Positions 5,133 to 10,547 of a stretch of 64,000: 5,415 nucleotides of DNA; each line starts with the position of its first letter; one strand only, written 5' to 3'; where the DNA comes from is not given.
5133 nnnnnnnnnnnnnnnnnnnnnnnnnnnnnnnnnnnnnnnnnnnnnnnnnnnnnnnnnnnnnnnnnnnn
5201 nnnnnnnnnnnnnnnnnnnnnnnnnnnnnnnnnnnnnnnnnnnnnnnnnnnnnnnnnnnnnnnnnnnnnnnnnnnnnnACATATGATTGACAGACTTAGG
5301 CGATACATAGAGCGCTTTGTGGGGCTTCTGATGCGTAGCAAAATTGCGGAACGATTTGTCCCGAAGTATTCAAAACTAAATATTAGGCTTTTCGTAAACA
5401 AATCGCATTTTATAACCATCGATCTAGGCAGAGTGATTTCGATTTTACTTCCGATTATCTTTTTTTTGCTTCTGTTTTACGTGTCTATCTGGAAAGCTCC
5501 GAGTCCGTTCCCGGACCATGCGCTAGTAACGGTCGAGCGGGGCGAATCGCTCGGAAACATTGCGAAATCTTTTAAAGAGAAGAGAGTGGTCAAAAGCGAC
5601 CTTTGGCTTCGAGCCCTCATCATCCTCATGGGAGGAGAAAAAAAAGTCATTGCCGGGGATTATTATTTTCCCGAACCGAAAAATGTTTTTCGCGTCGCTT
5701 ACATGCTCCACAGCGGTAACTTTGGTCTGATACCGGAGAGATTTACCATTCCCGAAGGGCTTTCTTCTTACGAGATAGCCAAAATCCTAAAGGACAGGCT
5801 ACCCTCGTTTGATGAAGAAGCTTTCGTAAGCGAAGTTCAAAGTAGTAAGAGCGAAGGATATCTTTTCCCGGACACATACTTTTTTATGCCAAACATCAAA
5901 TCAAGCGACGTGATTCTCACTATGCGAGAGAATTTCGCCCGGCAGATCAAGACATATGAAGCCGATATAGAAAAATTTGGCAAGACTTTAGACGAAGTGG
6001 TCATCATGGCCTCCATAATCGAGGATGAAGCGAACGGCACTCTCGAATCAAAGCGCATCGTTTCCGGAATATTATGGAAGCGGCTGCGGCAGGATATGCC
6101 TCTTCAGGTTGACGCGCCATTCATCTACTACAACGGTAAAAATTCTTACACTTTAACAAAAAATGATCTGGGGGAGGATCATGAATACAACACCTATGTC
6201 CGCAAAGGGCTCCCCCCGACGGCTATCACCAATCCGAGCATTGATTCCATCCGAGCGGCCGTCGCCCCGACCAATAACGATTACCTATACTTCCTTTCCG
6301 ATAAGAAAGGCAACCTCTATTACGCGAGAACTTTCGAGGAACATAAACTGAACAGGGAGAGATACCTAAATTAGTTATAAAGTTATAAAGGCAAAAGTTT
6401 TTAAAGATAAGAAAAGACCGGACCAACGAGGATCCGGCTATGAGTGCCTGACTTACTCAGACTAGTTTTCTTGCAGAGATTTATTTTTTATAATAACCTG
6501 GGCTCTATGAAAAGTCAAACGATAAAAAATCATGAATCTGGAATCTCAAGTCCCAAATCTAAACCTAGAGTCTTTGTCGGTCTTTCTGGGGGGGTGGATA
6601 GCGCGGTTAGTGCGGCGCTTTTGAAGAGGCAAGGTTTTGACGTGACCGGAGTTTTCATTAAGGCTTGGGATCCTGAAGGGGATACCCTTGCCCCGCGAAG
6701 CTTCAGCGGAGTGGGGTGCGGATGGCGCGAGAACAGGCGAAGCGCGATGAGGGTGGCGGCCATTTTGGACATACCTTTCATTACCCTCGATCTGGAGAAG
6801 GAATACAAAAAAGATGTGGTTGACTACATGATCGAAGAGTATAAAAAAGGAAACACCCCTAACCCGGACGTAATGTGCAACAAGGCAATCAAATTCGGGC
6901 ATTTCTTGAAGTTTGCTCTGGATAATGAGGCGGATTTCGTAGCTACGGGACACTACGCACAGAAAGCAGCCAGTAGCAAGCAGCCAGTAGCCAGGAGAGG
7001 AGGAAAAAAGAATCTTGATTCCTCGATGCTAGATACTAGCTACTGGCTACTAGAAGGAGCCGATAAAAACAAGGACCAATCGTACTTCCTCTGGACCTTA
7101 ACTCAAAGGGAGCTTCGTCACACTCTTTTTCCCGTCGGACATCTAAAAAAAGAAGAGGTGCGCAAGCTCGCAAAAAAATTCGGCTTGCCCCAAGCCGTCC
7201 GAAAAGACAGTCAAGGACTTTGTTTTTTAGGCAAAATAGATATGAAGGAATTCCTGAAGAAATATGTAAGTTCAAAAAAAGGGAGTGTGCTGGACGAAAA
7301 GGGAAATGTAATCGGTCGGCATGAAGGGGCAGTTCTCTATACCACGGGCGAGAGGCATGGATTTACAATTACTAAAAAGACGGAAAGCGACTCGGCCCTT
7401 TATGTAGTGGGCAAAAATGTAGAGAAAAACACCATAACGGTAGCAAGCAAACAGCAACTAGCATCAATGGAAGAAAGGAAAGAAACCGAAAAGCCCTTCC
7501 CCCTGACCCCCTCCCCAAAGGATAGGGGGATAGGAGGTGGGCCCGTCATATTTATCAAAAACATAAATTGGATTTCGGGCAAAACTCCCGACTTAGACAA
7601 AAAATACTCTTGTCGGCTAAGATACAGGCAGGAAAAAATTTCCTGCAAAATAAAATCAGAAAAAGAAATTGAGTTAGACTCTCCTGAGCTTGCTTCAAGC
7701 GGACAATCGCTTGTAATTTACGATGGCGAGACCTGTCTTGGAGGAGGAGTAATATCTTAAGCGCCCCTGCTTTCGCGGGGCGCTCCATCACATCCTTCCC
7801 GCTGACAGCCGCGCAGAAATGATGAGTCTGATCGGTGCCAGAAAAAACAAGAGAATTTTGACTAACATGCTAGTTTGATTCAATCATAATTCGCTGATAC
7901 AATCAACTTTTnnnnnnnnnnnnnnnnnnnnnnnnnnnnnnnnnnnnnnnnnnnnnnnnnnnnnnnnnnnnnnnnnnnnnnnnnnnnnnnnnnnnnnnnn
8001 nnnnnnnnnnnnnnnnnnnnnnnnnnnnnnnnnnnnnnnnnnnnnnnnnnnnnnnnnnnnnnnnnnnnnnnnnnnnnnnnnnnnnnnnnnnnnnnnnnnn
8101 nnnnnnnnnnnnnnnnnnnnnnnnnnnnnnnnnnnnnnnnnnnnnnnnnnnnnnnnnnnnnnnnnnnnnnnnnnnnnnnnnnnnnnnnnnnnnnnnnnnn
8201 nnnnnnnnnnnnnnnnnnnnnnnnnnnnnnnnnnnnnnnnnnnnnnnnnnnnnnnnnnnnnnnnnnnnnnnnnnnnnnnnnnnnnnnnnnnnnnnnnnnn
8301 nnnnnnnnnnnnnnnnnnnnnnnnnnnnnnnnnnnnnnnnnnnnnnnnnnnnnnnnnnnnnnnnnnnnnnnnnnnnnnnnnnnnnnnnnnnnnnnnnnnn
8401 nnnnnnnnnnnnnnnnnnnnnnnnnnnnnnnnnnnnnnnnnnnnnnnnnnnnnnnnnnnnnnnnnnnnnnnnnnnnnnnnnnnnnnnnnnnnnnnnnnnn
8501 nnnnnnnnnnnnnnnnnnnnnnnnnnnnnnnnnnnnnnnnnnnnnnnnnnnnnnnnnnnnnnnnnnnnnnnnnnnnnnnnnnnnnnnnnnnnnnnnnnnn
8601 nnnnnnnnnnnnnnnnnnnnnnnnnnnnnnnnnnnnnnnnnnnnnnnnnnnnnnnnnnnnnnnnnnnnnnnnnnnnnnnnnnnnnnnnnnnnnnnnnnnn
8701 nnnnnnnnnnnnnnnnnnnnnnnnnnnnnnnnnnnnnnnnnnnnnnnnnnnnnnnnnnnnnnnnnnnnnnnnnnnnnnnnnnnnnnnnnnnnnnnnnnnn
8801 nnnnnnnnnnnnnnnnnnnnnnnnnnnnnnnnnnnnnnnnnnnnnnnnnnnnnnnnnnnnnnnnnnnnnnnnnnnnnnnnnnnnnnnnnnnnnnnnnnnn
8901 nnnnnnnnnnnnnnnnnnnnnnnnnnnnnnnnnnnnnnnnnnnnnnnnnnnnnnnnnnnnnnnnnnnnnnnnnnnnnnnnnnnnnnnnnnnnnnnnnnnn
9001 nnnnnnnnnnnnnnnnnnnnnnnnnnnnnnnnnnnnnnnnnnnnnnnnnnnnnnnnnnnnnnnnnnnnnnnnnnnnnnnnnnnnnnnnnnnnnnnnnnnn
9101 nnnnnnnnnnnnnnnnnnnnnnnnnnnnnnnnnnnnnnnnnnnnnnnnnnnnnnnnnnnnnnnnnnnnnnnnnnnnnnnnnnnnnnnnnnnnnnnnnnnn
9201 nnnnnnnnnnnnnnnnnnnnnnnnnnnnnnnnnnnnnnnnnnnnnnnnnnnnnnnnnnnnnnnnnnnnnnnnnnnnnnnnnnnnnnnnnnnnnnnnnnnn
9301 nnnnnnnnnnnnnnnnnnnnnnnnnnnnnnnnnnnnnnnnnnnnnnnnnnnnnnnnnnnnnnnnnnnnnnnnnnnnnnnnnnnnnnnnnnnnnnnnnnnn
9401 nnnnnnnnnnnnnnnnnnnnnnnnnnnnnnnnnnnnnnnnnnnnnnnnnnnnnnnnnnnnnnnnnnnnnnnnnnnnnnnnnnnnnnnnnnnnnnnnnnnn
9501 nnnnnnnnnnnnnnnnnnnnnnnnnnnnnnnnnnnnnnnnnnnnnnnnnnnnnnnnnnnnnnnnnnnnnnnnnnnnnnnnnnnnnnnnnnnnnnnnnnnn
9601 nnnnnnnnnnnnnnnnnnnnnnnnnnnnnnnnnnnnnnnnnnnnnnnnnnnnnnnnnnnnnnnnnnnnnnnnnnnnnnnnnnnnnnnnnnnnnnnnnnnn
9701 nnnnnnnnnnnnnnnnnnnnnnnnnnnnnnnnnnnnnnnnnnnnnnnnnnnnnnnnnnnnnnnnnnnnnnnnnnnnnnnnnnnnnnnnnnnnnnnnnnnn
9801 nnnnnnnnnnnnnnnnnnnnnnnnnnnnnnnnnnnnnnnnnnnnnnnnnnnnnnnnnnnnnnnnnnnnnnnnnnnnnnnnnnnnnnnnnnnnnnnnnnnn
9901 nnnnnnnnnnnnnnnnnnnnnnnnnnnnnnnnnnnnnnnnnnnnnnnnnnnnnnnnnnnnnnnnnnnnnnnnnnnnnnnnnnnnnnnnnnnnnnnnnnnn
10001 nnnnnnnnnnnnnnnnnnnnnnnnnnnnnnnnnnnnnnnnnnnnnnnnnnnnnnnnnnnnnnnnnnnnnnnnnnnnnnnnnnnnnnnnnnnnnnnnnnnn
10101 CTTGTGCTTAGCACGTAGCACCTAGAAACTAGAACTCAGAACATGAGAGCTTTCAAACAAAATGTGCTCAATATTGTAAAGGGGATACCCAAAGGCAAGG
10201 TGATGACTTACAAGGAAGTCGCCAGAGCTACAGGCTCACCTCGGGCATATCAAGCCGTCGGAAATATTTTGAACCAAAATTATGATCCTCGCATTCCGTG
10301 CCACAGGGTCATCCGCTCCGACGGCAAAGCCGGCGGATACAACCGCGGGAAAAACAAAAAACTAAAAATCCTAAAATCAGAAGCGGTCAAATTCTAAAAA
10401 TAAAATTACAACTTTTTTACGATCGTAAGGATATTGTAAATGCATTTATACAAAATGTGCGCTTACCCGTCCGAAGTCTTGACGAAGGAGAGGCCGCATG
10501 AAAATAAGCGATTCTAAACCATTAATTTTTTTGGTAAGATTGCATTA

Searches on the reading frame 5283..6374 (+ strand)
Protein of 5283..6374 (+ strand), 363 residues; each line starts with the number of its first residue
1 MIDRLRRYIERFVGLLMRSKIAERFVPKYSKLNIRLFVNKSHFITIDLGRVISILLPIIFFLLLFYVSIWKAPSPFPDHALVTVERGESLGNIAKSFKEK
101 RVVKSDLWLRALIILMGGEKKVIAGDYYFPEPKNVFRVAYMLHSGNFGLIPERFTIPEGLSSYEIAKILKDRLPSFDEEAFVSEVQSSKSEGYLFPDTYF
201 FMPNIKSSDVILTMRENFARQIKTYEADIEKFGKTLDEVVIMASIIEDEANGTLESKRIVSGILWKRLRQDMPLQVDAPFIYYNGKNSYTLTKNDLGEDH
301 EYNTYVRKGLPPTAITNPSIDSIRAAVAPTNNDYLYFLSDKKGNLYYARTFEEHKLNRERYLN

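Call 28: search_protein_families(library=pfam, proteins=[window:5283-6374:+], max_evalue=0.00001)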
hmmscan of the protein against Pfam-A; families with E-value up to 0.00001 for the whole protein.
window:5283-6374:+ (363 aa): 1 family
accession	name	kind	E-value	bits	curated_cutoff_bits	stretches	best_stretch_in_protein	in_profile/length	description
PF02618.21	YceG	-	5.7e-67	226.5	32.4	1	82-359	1-274/275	YceG-like family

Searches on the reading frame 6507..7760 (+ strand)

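Call 28: search_protein_families(library=pfam, proteins=[window:6507-7760:+], max_evalue=0.00001)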
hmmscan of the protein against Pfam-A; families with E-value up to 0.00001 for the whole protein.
window:6507-7760:+ (417 aa): 4 families
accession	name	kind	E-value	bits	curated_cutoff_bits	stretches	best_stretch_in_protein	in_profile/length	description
PF03054.22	tRNA_Me_trans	-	2.1e-70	237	20.6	1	21-243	2-202/202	tRNA methyl transferase HUP domain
PF20259.3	tRNA_Me_trans_M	-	9e-19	67.2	27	1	247-313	1-65/66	tRNA methyl transferase PRC-barrel domain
PF20258.4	tRNA_Me_trans_C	-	3.7e-15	56.5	20.6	1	348-416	4-77/77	Aminomethyltransferase beta-barrel domain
PF02540.23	NAD_synthase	-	1.2e-06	28.3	21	0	21-40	20-39/242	NAD synthase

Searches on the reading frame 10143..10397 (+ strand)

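Call 28: search_protein_families(library=pfam, proteins=[window:10143-10397:+], max_evalue=0.00001)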
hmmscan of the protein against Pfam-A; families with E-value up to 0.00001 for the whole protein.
window:10143-10397:+ (84 aa): 1 family
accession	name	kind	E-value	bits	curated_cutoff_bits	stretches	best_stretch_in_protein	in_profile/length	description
PF01035.26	DNA_binding_1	-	7e-27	93.5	27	1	3-82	1-81/81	6-O-methylguanine DNA methyltransferase, DNA binding domain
